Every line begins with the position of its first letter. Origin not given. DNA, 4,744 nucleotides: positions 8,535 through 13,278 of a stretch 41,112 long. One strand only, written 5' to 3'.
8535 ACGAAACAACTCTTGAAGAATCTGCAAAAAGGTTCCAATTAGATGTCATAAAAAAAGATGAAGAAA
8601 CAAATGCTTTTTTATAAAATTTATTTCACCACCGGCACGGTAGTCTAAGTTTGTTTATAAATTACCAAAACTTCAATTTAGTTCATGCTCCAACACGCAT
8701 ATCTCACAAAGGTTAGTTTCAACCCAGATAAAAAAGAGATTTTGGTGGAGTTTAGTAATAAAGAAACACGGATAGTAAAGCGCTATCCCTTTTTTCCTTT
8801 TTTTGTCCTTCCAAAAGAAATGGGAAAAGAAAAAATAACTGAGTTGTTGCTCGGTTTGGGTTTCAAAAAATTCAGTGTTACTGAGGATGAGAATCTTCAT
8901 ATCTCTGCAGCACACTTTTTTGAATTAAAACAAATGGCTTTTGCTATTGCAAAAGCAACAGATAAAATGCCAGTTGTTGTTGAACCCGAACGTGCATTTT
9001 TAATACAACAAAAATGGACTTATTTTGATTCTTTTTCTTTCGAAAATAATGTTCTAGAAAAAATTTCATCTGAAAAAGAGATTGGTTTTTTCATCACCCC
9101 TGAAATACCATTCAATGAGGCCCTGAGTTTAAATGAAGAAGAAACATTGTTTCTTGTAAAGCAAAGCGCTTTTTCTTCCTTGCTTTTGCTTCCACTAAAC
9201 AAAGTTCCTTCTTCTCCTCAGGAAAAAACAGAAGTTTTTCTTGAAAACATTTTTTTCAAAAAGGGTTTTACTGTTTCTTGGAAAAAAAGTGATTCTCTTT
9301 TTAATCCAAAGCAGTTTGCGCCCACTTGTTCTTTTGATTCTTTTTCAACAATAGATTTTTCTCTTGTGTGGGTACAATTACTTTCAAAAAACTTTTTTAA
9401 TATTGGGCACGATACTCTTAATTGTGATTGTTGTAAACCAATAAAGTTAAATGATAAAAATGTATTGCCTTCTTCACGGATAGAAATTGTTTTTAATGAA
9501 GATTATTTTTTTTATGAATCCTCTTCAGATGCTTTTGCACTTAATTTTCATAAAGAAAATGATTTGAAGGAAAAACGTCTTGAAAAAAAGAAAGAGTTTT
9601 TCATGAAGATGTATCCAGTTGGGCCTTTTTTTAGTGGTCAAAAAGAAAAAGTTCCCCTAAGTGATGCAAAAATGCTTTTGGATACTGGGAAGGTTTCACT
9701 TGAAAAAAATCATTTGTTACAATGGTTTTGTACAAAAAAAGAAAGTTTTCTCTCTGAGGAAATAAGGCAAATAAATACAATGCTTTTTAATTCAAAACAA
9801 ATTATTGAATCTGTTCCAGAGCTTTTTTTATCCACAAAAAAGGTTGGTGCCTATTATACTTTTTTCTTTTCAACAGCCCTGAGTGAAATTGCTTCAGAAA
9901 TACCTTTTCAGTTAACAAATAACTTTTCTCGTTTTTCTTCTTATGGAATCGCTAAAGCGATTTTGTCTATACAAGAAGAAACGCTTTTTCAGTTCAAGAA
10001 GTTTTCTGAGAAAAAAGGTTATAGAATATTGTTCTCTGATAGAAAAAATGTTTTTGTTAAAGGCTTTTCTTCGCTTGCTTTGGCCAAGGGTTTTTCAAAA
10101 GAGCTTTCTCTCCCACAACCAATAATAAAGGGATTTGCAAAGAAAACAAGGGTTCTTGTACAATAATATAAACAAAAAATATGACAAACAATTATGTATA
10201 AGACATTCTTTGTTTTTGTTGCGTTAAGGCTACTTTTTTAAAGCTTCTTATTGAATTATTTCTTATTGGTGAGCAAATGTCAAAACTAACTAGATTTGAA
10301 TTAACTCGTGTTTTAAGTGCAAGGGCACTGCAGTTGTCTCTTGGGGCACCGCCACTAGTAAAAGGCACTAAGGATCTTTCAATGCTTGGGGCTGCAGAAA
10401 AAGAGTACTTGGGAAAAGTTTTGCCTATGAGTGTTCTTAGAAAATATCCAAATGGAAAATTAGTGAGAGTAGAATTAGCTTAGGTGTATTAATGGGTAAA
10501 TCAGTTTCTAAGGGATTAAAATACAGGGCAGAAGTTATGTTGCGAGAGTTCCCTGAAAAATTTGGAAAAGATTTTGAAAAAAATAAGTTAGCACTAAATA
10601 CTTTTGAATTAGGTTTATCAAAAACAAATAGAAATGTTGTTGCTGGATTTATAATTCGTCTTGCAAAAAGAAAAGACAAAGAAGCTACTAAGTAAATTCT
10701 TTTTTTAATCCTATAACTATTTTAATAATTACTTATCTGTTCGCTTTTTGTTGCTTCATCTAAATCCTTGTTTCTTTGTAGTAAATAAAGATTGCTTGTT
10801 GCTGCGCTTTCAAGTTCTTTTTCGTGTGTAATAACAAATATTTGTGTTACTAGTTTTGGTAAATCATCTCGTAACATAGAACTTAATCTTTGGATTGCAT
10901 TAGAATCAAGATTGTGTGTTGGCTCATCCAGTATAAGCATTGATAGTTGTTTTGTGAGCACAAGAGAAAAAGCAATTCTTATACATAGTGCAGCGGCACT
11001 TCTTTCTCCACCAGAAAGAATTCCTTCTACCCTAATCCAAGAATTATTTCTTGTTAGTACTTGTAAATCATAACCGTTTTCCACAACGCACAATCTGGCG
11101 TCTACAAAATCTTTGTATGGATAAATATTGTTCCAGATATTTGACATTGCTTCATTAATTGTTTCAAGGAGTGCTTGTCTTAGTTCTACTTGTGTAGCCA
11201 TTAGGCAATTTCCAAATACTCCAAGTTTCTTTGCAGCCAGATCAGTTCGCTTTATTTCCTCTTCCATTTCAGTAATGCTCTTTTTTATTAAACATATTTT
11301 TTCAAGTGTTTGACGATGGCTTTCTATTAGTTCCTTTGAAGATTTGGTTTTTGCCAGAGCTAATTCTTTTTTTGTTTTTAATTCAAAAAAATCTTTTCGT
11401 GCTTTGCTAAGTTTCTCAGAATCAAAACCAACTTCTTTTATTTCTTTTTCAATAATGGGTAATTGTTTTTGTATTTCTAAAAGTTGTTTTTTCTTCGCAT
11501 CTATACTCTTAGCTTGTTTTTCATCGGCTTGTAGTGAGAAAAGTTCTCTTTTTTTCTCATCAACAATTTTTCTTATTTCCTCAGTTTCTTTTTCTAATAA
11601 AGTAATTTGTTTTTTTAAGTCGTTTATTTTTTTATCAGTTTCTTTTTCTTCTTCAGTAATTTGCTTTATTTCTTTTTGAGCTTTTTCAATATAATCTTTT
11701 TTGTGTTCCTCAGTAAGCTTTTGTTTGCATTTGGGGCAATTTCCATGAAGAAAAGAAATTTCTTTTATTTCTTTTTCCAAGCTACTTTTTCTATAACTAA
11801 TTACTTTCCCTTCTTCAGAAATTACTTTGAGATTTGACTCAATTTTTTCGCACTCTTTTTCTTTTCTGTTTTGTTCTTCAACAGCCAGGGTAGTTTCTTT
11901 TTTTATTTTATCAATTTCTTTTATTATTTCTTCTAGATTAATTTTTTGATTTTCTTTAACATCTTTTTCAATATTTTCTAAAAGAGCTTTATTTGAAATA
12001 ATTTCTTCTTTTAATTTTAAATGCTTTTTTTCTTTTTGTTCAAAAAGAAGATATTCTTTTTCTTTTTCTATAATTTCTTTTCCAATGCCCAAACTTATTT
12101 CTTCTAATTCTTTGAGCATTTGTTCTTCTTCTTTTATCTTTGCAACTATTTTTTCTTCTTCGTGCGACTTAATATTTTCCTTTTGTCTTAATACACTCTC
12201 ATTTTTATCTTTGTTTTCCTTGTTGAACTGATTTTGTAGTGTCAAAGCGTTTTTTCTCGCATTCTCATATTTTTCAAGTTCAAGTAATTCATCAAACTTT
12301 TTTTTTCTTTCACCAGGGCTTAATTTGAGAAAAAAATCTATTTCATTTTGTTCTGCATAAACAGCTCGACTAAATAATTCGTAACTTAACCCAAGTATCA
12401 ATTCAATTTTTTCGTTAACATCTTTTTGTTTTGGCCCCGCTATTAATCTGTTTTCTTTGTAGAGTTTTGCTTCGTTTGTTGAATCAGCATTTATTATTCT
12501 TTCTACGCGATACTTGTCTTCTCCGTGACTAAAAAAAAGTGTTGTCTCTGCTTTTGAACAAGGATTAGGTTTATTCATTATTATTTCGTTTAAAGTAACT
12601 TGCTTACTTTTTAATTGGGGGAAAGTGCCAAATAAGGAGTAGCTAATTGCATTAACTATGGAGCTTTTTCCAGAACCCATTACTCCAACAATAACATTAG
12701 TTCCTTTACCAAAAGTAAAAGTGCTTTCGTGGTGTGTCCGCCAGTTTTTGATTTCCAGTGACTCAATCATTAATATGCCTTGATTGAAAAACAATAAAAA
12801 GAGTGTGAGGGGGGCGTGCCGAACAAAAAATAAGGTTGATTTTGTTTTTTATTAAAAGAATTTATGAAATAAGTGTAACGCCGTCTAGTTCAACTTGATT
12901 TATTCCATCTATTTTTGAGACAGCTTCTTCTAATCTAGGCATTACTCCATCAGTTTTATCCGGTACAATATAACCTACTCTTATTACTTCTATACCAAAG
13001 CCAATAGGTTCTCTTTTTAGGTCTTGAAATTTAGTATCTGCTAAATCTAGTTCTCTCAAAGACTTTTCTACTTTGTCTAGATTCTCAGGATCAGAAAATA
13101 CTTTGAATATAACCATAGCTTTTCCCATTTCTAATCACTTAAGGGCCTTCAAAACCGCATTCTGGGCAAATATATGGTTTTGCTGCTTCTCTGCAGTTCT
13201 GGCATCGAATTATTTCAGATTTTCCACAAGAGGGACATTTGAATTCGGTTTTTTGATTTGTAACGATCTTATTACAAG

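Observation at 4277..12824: Shared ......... box at fixed distance upstream of the TATA elements of nurA, herA, rad50 and the polB-like gene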

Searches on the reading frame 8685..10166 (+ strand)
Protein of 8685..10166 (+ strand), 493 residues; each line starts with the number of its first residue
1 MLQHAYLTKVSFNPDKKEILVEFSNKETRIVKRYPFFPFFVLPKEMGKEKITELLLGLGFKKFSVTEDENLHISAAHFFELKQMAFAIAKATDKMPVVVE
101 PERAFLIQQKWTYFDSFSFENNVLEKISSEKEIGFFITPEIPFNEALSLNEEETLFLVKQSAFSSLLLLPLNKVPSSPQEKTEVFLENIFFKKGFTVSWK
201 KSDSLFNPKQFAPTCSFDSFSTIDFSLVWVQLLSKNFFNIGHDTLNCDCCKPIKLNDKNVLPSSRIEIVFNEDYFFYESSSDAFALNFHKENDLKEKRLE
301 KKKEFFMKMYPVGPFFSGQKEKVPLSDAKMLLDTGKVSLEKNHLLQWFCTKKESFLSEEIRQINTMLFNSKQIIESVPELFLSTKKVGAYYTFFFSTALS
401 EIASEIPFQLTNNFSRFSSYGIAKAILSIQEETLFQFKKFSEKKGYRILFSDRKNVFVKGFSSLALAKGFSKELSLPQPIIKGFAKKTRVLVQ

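Call 9: search_protein_families(library=pfam, proteins=[window:8685-10166:+])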
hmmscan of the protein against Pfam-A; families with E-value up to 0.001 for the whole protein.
window:8685-10166:+ (493 aa): 0 families

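Call 17: search_solved_structures(query=window:8685-10166:+, max_evalue=1)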
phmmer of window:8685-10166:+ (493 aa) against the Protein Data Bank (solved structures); distinct sequences matched with E-value up to 1: 0.

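Call 18: search_protein_families(library=ncbifam, proteins=[window:8685-10166:+], max_evalue=0.1)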
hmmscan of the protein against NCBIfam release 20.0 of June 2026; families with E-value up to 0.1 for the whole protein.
window:8685-10166:+ (493 aa): 0 families

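Call 21: find_homologous_proteins(query=window:8685-10166:+, max_evalue=0.00001)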
Query window:8685-10166:+ (493 aa): 75 proteins with E <= 0.00001 among 8000 candidates.
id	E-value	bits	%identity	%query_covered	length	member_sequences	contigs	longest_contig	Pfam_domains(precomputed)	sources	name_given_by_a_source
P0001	0.0e+0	1076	100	100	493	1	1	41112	-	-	-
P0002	1.6e-158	547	53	99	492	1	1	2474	-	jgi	-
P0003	1.2e-157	544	54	99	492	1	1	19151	-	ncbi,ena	-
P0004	4.2e-157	542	53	100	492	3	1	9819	-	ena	-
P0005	3.0e-155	536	54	99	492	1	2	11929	-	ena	-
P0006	1.5e-154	534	53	100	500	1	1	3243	-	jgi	jgi:hypothetical protein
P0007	4.5e-154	532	53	99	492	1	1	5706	-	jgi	-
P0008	9.2e-153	528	52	99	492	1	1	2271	-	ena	-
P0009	8.7e-152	525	52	99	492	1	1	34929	-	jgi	jgi:hypothetical protein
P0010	2.2e-150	520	51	99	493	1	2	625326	-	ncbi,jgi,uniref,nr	ncbi:MAG: hypothetical protein HON47_04620 [Candidatus Diapherotrites archaeon]|jgi:hypothetical pro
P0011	5.1e-149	516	53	100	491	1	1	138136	-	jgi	jgi:hypothetical protein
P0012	2.4e-146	507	50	100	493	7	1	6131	-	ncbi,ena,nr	ncbi:MAG: hypothetical protein HOC95_04405 [Candidatus Diapherotrites archaeon]|nr:hypothetical prot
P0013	1.7e-145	504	54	92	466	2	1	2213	-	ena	-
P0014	8.8e-145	502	50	96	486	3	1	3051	-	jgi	-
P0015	1.5e-144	501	50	100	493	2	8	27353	-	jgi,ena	jgi:hypothetical protein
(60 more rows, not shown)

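Call 24: search_solved_structures(query=A1, max_evalue=10)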
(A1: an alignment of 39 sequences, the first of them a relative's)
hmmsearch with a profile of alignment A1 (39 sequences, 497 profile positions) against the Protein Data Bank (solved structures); distinct sequences matched with E-value up to 10: 7.
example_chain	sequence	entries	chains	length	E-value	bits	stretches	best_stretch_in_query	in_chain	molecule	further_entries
5mdn_A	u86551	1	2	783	0.022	16.9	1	392-479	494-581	DNA polymerase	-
1q8i_A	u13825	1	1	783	0.043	16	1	399-464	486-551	DNA polymerase II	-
3k57_A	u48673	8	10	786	0.043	16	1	399-464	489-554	DNA polymerase II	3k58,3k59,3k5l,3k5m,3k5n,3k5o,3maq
9mj5_S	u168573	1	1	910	0.074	15.2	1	383-468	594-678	DNA polymerase alpha catalytic subunit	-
5iud_A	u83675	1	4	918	0.076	15.2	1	383-468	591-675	DNA polymerase alpha catalytic subunit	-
4q5v_A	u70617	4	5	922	0.077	15.2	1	383-468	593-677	DNA polymerase alpha catalytic subunit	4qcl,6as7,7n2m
5b7w_A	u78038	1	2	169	0.5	12.5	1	40-95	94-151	UPF0234 protein XC_3703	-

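Call 30: predict_structure(alignment_id=A1)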
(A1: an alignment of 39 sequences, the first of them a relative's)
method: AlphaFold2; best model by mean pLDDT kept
length: 493 residues; sequences in the alignment: 39
mean_pLDDT: 90.5   pTM: 0.89
mean pLDDT of the five models: 90.5, 89.8, 89.8, 89.8, 88.9
residues with pLDDT >= 90: 378; 70-90: 81; 50-70: 31; < 50: 3
segments of 3 or more residues with pLDDT < 50: none
pLDDT, mean of each block of 10 residues (from residue 1): 84 96 94 97 94 95 93 95 95 94 97 94 86 91 92 95 97 95 97 90 57 68 94 95 93 90 96 95 92 95 89 96 95 95 95 95 93 74 72 95 95 90 94 93 89 87 88 94 74 44
secondary structure, 60 per line:
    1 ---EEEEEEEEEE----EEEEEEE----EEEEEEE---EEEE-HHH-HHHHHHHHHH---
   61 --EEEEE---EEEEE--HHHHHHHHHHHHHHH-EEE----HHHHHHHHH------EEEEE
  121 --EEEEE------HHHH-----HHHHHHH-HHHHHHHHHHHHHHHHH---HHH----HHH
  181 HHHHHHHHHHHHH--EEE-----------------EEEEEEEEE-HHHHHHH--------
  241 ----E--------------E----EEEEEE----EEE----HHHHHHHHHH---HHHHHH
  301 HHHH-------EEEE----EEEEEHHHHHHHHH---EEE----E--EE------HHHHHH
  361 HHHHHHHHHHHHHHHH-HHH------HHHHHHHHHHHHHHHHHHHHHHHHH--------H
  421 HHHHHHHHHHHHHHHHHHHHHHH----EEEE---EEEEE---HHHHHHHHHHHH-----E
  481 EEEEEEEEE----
elements in order: E4-13 E18-24 E29-35 E39-42 H48-57 E63-67 E71-75 H78-92 E94-96 H101-109 E116-120 E123-127 H134-137 H143-149 H151-167 H178-193 E196-198 E216-224 H226-232 E265-270 E275-277 H282-291 H295-304 E312-315 E320-324 H325-333 E337-339 H355-376 H387-411 H420-443 E448-451 E455-459 H463-474 E480-489

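Call 33: fold_search(model_id=the predicted structure, library=pdb)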
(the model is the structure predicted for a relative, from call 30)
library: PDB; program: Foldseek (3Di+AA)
matches with E <= 10: 584; with E <= 0.001: 215
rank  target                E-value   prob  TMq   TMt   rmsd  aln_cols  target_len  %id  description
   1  3k5o_B                6.2e-10  1.00  0.50  0.35  11.4       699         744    9  Crystal structure of E.coli Pol II (released 2010-02-02)
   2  4flu_A                6.8e-10  1.00  0.50  0.35  12.6       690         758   11  Pyrococcus abyssi B family DNA polymerase bound to a dsDNA, in edition mode (released 2012-08-29)
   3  4flv_A                9.2e-10  1.00  0.52  0.36  12.5       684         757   11  Pyrococcus abyssi B family DNA polymerase bound to a dsDNA, in edition mode (released 2012-08-29)
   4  6wyb_A                1.0e-09  1.00  0.49  0.34  12.6       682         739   11  RTX (Reverse Transcription Xenopolymerase) in complex with an RNA/DNA hybrid (released 2020-08-19)
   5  4ail_C                1.5e-09  1.00  0.53  0.37  11.0       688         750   11  Crystal Structure of an Evolved Replicating DNA Polymerase (released 2012-03-07)
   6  4fm2_A                1.6e-09  1.00  0.53  0.36  11.5       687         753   10  Pyrococcus abyssi B family DNA polymerase (triple mutant) bound to a dsDNA, in edition mode (released 2012-08-29)
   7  4ahc_B                1.7e-09  1.00  0.53  0.37  10.6       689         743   10  Crystal Structure of an Evolved Replicating DNA Polymerase (released 2012-03-07)
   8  3k5o_A                1.7e-09  1.00  0.48  0.33  11.5       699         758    9  Crystal structure of E.coli Pol II (released 2010-02-02)
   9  4flt_A                1.7e-09  1.00  0.50  0.34  11.8       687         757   10  Pyrococcus abyssi B family DNA polymerase bound to a dsDNA, in edition mode (released 2012-08-29)
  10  4k8x_A                1.7e-09  1.00  0.46  0.32  13.8       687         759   11  Binary complex of 9N DNA polymerase in the replicative state (released 2013-06-26)
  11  5mdn_A                2.7e-09  1.00  0.57  0.39  10.4       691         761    9  Structure of the family B DNA polymerase from the hyperthermophilic archaeon Pyrobaculum calidifontis (released 2016-12-14)
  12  2jgu                  2.9e-09  1.00  0.50  0.37  11.5       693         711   10  crystal structure of DNA-directed DNA polymerase (released 2008-04-22)
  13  7om3_A                2.9e-09  1.00  0.50  0.34  11.7       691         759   11  Crystal structure of KOD DNA Polymerase in a binary complex with Hypoxanthine containing template (released 2021-10-13)
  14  8s84_A                3.3e-09  1.00  0.48  0.33  11.4       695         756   10  KOD-H4 DNA polymerase mutant in a ternary complex with DNA/DNA and non-hydrolyzable triphosphate (released 2024-11-13)
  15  2xhb_A                3.5e-09  1.00  0.51  0.36  12.2       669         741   11  Crystal structure of DNA polymerase from Thermococcus gorgonarius in complex with hypoxanthine-containing DNA (released 2010-07-21)
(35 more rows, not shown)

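Call 39: search_protein_families(library=pfam, proteins=[window:8685-10166:+], max_evalue=1)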
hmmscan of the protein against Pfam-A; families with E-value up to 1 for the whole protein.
window:8685-10166:+ (493 aa): 0 families

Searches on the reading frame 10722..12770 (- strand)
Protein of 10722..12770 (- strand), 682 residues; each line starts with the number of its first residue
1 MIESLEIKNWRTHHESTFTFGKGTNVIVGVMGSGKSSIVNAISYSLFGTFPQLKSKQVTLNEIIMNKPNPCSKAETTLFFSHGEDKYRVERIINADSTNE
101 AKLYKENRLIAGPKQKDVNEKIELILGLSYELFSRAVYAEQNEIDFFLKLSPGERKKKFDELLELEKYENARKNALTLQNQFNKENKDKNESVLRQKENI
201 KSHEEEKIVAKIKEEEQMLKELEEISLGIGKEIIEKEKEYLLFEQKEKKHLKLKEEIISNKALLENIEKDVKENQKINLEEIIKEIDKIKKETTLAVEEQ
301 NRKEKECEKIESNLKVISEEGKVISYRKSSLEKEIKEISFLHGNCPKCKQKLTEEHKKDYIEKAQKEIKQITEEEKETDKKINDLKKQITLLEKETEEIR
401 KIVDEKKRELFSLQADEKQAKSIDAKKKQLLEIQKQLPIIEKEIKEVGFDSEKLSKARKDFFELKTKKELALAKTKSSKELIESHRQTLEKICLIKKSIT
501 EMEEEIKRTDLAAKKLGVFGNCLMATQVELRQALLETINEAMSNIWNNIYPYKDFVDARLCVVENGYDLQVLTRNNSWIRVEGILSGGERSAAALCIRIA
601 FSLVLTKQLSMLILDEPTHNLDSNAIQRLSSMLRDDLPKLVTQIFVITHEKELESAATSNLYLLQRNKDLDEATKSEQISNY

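Call 9: search_protein_families(library=pfam, proteins=[window:10722-12770:-])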
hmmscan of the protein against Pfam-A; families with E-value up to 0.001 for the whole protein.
window:10722-12770:- (682 aa): 6 families
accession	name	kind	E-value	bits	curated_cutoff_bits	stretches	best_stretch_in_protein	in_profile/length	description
PF13476.12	AAA_23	-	4.6e-22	80.1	27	1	4-220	1-194/201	AAA domain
PF02463.25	SMC_N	-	1.7e-13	51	40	1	1-102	1-112/220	RecF/RecN/SMC N terminal domain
PF13555.12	AAA_29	-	3e-07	30.5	27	1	3-48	2-48/61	P-loop containing region of AAA domain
PF13558.12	SbcC_Walker_B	-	1.8e-05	25.4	27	1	576-634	21-89/90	SbcC/RAD50-like, Walker B motif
PF04423.19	Rad50_zn_hook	-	3.7e-05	23.9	24.3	1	331-374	8-51/52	Rad50 zinc hook motif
PF13166.12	AAA_13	-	9.2e-05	21.8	36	1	469-654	398-574/713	AAA domain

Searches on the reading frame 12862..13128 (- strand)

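Call 9: search_protein_families(library=pfam, proteins=[window:12862-13128:-])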
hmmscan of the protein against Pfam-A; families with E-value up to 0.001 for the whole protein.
window:12862-13128:- (88 aa): 1 family
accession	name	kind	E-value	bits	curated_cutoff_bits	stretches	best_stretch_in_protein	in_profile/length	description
PF00736.24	EF1_GNE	-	1.3e-11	44.9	20.8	1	9-85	7-86/88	EF-1 guanine nucleotide exchange domain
